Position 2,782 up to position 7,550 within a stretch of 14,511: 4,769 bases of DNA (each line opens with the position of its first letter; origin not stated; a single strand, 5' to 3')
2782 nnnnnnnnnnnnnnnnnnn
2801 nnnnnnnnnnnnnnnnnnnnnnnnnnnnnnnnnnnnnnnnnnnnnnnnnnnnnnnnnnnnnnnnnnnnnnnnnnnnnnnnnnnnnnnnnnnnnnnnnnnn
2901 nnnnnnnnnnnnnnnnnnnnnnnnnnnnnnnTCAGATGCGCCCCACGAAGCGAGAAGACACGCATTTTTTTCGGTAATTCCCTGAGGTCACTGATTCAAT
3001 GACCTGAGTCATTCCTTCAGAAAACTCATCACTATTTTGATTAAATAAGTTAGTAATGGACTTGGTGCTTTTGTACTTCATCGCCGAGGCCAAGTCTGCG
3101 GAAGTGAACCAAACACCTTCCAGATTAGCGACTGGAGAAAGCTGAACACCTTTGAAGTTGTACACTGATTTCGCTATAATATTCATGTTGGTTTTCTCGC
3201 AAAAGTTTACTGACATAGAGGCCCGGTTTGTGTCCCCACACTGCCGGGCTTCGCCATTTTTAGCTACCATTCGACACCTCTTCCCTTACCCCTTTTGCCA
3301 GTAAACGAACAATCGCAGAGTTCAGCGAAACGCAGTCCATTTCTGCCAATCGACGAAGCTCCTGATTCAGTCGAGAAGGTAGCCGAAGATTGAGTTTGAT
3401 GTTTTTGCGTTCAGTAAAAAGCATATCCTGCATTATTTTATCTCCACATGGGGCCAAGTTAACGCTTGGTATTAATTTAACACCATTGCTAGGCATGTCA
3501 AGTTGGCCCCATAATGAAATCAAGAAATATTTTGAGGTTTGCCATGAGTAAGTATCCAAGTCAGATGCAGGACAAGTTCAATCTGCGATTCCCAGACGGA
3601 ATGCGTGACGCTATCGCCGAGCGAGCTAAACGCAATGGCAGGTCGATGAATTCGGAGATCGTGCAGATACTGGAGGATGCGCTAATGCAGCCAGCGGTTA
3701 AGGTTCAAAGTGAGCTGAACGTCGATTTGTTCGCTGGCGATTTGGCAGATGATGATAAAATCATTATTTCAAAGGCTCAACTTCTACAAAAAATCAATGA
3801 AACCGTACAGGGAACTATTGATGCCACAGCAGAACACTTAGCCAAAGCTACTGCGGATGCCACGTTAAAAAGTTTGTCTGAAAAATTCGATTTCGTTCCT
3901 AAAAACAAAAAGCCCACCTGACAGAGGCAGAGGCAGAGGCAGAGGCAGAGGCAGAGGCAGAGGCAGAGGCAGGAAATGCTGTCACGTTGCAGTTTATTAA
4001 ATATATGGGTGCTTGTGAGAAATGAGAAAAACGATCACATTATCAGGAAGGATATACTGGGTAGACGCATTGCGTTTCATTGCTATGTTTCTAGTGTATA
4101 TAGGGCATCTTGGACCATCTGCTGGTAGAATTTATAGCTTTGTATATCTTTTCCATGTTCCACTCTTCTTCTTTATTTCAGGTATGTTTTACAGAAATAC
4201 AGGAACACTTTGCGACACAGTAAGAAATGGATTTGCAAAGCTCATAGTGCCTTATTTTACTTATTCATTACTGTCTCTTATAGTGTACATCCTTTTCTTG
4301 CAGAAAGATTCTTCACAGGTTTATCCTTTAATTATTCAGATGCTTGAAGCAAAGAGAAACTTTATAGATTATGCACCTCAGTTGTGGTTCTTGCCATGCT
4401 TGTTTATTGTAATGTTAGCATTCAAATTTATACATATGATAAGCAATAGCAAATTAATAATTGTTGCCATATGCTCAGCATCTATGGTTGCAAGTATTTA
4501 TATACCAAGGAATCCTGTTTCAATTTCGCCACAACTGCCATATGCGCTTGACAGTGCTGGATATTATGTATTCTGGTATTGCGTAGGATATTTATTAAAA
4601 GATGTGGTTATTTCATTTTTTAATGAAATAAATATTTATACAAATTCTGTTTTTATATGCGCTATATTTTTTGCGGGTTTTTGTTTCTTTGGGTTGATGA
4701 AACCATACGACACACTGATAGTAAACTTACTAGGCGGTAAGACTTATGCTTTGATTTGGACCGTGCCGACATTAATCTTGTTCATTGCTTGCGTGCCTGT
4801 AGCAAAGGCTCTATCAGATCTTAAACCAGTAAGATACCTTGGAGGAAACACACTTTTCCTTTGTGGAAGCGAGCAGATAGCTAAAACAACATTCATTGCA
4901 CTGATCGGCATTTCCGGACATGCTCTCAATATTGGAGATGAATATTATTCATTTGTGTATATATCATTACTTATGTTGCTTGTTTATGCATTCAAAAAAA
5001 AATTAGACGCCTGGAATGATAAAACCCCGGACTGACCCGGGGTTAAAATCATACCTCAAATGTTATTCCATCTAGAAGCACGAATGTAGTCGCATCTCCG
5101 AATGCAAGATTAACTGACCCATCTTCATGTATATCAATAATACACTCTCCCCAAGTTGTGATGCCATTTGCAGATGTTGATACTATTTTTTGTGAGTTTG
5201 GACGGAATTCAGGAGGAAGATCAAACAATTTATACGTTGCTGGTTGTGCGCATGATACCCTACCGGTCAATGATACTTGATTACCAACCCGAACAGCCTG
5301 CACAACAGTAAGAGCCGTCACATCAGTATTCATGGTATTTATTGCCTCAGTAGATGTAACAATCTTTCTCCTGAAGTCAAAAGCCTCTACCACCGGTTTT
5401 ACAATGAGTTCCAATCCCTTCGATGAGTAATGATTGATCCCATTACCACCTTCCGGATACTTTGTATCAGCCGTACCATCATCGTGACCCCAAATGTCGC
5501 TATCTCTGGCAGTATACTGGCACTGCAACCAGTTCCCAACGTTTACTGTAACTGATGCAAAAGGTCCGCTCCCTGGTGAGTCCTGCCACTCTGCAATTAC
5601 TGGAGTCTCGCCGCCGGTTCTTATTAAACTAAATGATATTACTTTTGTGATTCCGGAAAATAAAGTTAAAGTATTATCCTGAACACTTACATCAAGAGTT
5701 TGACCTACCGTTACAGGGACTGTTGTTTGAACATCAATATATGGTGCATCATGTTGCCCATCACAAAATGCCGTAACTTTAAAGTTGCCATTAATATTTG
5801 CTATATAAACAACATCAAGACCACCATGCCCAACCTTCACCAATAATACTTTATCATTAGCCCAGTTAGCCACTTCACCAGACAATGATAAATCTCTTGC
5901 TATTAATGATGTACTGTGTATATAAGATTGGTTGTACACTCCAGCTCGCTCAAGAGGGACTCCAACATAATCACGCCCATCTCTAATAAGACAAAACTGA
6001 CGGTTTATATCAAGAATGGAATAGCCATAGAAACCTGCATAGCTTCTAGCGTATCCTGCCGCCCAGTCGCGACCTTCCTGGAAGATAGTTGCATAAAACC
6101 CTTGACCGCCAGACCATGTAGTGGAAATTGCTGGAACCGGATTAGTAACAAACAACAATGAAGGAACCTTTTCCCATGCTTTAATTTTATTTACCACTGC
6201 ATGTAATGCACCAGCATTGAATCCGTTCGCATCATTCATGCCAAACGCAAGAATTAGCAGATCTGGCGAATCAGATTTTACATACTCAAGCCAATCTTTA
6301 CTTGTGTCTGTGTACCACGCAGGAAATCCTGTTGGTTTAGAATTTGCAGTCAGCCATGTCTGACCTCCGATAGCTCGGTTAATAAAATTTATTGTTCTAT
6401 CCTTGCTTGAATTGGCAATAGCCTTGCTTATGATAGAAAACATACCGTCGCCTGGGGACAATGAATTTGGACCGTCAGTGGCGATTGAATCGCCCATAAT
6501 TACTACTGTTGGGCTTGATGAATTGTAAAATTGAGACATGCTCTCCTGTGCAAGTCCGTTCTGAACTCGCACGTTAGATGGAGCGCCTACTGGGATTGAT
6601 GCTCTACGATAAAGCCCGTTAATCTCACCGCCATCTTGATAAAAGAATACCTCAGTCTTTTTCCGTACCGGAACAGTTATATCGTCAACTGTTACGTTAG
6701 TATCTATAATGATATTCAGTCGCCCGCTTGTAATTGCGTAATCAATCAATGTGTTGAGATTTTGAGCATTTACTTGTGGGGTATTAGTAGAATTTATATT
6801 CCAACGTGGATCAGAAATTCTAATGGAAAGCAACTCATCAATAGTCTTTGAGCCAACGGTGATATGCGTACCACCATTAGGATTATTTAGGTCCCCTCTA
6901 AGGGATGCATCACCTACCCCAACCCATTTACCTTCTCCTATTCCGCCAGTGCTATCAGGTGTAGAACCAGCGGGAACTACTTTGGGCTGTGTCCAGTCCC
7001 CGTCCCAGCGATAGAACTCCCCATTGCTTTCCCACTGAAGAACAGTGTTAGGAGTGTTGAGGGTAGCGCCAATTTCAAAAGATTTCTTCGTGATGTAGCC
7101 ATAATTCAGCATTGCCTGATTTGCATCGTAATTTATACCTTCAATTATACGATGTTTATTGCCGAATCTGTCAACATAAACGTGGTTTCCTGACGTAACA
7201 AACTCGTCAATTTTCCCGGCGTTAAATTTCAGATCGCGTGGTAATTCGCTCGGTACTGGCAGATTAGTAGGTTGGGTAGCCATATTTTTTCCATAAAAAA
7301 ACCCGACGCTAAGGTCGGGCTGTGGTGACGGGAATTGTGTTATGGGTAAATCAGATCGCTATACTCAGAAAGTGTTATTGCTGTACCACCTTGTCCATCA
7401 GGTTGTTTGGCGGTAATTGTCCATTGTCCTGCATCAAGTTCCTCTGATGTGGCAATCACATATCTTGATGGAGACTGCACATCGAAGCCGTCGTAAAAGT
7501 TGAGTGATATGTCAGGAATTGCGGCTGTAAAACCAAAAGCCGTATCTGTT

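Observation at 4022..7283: O-acetyltransferase moron paired with a tailspike carrying an SGNH esterase domain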

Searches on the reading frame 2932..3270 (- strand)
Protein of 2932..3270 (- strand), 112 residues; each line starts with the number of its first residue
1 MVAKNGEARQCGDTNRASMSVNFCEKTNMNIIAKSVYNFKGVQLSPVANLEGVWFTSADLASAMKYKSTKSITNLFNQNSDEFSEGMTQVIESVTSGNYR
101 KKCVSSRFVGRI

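Call 82: search_protein_families(library=pfam, proteins=[window:2932-3270:-], max_evalue=0.01)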
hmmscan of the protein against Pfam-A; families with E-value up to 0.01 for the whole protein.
window:2932-3270:- (112 aa): 1 family
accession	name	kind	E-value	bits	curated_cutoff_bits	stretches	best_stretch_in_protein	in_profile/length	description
PF02498.22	Bro-N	-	0.0094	17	25.6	0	52-92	11-53/96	BRO family, N-terminal domain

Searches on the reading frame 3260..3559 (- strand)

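Call 82: search_protein_families(library=pfam, proteins=[window:3260-3559:-], max_evalue=0.01)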
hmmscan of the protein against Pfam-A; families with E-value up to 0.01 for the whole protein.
window:3260-3559:- (99 aa): 2 families
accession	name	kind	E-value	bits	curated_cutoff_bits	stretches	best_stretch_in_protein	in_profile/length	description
PF03869.20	Arc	-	0.0038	17.5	20.4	1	51-88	2-39/50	Arc-like DNA binding domain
PF05534.18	HicB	-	0.0041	17.4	21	1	55-87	19-51/51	HicB family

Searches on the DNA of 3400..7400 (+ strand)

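Call 9: search_dna_similar(query=window:3400-7400:+, collection=phages, mode=near, max_rows=20)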
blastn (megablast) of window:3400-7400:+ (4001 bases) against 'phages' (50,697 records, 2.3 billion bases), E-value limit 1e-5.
No match.

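Call 10: search_dna_similar(query=window:3400-7400:+, collection=ecoli_genomes, mode=near, max_rows=20)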
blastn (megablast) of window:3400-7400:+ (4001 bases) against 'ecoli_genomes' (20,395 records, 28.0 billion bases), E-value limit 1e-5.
Records with a match: 2; places in all: 2; records where one place covers at least 80% of the query: 0.
Genomes with a match: 2 of 5426; with a place that covers at least 80% of the query: 0. Places per genome that has any: lowest 1, median 1, highest 1. On chromosomes: 2 places; on plasmids: 0.
Best place of each record, by identity: 80-90% 1; 60-80% 1.
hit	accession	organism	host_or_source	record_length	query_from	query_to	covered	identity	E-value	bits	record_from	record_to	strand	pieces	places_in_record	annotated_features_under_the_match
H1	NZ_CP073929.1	Escherichia coli strain MB64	Poultry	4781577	1967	2987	26%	75.0%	5e-126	462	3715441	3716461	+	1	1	phage tailspike protein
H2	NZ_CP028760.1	Escherichia coli strain A14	Virginia opossum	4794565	3508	3910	10%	88.8%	5e-136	496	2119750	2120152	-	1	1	head-binding protein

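Call 70: get_annotated_region(hit=H1, flank=7000)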
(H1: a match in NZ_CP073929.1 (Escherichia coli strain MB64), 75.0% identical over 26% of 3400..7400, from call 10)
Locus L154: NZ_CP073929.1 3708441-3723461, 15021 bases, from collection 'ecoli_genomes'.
description: Escherichia coli strain MB64 chromosome, complete genome
organism: Escherichia coli strain MB64 (NCBI taxid 562)
replicon: chromosome; assembly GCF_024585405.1
host: Poultry; source: Cloacal sample; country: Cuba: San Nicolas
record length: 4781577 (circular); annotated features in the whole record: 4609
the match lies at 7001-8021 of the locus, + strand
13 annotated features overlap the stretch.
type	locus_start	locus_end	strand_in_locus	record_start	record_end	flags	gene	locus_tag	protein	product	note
CDS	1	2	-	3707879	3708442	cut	-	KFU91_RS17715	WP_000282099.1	YagK/YfjJ domain-containing protein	-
CDS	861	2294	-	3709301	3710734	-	-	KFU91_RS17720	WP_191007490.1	YfjI family protein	-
CDS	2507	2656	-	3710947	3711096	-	-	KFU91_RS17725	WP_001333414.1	DUF3987 domain-containing protein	-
CDS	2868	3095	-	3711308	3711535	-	-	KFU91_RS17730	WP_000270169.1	helix-turn-helix transcriptional regulator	-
CDS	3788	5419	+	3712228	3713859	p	-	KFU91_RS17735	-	hypothetical protein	internal stop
CDS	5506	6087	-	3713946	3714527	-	-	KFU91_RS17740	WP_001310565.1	hypothetical protein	-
CDS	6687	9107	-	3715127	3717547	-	-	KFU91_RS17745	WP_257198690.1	phage tailspike protein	-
CDS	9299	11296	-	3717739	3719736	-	-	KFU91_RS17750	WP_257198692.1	lytic transglycosylase domain-containing protein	-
CDS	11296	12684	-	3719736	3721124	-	-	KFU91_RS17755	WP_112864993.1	phage DNA ejection protein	-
CDS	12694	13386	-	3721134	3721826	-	-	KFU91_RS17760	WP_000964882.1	DNA transfer protein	-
CDS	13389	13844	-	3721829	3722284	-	-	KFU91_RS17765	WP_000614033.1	DUF2824 family protein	-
CDS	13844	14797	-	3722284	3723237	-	-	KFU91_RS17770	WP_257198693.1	tail needle knob protein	-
CDS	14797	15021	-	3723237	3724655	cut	-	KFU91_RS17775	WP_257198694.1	packaged DNA stabilization protein gp10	-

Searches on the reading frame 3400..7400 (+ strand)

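Call 82: search_protein_families(library=pfam, proteins=[L154:5506-6087:-], max_evalue=0.01)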
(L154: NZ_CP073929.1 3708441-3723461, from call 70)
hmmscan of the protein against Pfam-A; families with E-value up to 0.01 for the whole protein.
L154:5506-6087:- (193 aa): 0 families

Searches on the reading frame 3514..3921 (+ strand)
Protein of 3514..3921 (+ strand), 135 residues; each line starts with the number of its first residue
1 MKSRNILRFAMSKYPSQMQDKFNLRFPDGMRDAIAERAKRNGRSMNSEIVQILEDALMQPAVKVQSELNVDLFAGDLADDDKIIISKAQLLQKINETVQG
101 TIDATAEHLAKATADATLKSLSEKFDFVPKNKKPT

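Call 7: search_protein_families(library=pfam, proteins=[window:3514-3921:+], max_evalue=0.01)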
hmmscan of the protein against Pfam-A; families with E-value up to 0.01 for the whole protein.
window:3514-3921:+ (135 aa): 2 families
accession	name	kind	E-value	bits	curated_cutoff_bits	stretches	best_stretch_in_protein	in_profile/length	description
PF03869.20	Arc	-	3e-20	72.2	20.4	1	18-61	3-46/50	Arc-like DNA binding domain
PF22513.2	FitA-like_RHH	-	5.5e-08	33.1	27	1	27-57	9-39/39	Antitoxin FitA-like, ribbon-helix-helix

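Call 8: search_protein_families(library=phrogs, proteins=[window:3514-3921:+], max_evalue=0.001)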
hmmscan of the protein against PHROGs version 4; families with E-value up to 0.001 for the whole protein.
window:3514-3921:+ (135 aa): 11 families
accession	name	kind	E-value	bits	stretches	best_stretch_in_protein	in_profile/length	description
phrog_7906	-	transcription regulation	5e-41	141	1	11-134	1-110/111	Arc-like transcriptional regulator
phrog_1287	-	unknown function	7.9e-31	107.9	1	11-112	1-103/115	-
phrog_3178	-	transcription regulation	1.1e-22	81.7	1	11-63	1-54/125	Arc-like DNA binding domain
phrog_795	-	other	2.1e-19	71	1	10-88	8-84/116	partition protein ATPase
phrog_2685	-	other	6.4e-18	66.6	1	11-117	10-111/161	partition protein ATPase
phrog_30599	-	transcription regulation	3.1e-12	47.9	1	16-53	7-44/100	transcriptional regulator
phrog_38161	-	transcription regulation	1.3e-11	45.4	1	11-58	1-48/137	Arc-like transcriptional regulator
phrog_1388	-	unknown function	5.2e-08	34.2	1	16-122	2-105/143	-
phrog_228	-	transcription regulation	6.1e-08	33.7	1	16-67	7-58/251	Arc-like repressor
phrog_13890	-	unknown function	7.3e-07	30.1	1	12-66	10-64/73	-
phrog_582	-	transcription regulation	4.5e-06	27.9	1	7-58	45-96/105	Arc-like repressor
